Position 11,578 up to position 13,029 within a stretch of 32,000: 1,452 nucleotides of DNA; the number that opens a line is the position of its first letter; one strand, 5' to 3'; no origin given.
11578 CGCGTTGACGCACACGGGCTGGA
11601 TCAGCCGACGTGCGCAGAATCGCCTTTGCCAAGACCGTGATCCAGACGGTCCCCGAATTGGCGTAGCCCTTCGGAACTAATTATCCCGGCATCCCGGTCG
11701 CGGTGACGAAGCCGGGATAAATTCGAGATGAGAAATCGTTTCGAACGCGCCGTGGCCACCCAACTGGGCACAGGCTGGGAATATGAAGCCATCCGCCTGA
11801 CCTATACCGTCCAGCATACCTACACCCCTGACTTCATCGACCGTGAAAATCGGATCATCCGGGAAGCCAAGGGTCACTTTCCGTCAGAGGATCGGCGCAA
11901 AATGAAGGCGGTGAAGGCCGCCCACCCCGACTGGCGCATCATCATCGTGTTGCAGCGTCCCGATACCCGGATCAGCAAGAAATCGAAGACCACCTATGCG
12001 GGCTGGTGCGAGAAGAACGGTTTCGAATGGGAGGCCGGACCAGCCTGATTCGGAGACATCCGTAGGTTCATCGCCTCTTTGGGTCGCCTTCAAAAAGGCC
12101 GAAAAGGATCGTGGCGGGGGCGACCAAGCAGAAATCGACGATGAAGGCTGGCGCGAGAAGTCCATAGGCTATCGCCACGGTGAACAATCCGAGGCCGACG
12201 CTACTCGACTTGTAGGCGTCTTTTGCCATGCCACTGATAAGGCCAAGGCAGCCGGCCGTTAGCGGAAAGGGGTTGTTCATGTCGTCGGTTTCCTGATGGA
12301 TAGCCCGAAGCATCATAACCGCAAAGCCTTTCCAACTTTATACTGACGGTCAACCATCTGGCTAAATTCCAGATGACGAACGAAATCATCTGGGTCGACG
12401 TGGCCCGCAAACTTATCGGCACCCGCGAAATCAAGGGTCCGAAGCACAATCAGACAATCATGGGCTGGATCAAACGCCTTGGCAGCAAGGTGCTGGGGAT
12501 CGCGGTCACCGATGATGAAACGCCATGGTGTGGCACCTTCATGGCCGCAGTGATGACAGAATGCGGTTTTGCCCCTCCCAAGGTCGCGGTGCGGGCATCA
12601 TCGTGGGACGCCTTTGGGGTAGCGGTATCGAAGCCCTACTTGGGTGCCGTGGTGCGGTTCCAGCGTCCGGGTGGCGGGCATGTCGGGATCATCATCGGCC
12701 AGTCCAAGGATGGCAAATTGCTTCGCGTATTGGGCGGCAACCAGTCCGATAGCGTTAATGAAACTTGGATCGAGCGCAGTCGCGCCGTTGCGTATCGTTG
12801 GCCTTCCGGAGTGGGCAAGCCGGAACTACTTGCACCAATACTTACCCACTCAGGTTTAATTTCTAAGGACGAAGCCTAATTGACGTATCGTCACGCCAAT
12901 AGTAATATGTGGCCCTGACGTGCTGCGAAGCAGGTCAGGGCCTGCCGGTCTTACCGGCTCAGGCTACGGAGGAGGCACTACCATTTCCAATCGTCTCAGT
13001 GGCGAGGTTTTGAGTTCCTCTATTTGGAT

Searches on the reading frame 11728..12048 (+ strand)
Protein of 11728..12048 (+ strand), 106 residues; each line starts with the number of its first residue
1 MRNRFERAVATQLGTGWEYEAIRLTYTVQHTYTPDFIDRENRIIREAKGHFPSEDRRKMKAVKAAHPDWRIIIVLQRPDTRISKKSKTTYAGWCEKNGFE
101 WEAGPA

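Call 10: search_protein_families(library=pfam, proteins=[window:11728-12048:+], max_evalue=0.01)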
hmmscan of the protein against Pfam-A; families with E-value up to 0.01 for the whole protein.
window:11728-12048:+ (106 aa): 1 family
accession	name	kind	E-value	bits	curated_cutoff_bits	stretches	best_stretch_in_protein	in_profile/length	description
PF05367.17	Phage_endo_I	-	7e-24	84.6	29.1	1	11-101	28-120/149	Phage endonuclease I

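Call 11: search_protein_families(library=phrogs, proteins=[window:11728-12048:+], max_evalue=0.001)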
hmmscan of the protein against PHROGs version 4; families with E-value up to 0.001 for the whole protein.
window:11728-12048:+ (106 aa): 4 families
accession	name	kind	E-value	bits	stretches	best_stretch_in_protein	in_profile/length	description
phrog_945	-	DNA, RNA and nucleotide metabolism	9.6e-34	117.2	1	2-102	15-117/145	endonuclease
phrog_27028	-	DNA, RNA and nucleotide metabolism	3.4e-07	31.2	1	62-101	3-42/72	endonuclease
phrog_28191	-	unknown function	3.8e-05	24.1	1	17-101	100-193/255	-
phrog_9019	-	DNA, RNA and nucleotide metabolism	0.00011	23.3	1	9-61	70-122/160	Holliday junction resolvase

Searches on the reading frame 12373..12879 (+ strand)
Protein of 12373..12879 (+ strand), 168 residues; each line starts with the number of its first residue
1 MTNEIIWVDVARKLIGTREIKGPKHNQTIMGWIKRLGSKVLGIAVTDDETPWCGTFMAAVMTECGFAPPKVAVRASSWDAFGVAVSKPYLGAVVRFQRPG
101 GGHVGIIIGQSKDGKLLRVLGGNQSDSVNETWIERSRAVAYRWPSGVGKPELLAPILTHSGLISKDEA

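Call 10: search_protein_families(library=pfam, proteins=[window:12373-12879:+], max_evalue=0.01)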
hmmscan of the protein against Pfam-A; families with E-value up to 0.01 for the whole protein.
window:12373-12879:+ (168 aa): 1 family
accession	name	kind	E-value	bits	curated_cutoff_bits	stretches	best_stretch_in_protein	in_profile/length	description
PF05257.22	CHAP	-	2.4e-05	25.2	26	1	47-122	3-80/81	CHAP domain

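Call 11: search_protein_families(library=phrogs, proteins=[window:12373-12879:+], max_evalue=0.001)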
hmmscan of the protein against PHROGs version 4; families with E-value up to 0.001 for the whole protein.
window:12373-12879:+ (168 aa): 2 families
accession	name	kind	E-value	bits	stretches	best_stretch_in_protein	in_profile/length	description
phrog_1259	-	tail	2.8e-34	119.1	1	3-164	987-1150/1179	baseplate hub subunit and tail lysozyme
phrog_9589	-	lysis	3.9e-08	34.5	1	8-128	8-130/281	endolysin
